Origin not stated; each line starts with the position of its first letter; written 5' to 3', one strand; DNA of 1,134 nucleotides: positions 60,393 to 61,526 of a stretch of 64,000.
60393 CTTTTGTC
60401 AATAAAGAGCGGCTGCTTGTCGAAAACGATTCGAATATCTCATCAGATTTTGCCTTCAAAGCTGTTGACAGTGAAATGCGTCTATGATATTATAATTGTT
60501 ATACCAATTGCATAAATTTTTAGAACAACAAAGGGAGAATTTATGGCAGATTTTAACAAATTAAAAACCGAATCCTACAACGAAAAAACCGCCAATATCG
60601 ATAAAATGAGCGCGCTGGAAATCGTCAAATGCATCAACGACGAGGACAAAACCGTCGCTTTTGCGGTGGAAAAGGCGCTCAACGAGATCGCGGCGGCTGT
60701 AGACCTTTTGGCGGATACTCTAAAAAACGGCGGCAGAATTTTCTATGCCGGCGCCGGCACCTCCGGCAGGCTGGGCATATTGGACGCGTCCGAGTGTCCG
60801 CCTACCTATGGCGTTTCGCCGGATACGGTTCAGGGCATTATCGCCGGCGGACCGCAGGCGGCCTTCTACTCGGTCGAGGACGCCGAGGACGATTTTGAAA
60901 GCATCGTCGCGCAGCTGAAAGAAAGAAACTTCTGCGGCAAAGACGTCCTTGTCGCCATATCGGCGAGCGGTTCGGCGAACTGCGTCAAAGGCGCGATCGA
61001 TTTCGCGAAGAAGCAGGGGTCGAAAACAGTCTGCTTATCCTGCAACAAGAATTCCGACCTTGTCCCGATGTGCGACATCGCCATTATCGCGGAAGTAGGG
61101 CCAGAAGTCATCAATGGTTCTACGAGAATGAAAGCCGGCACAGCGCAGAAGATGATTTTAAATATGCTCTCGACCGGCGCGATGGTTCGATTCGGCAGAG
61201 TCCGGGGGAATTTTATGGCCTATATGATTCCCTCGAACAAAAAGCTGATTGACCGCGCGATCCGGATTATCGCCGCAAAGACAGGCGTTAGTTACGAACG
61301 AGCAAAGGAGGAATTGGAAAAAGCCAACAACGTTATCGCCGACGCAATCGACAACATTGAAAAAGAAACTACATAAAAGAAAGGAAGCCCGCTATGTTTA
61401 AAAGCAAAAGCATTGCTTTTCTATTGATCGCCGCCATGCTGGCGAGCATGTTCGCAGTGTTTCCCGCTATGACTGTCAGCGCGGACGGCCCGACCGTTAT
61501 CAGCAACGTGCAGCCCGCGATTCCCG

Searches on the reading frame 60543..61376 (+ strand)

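Call 51: search_protein_families(library=pfam, proteins=[window:60543-61376:+], max_evalue=0.00001)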
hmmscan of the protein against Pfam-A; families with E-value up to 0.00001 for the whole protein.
window:60543-61376:+ (277 aa): 4 families
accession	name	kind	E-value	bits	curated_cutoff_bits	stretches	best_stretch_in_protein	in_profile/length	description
PF22645.1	GKRP_SIS_N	-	2.5e-15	56.7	27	1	49-155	2-112/113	Glucokinase regulatory protein N-terminal SIS domain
PF01380.27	SIS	-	2.1e-10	41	25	1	111-209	37-128/131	SIS domain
PF13580.11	SIS_2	-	3.8e-10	40.4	27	1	40-165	12-136/138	SIS domain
PF22198.1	GKRP_SIS_2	-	4.3e-08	33.6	27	1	48-108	6-66/191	Glucokinase regulatory protein, second SIS domain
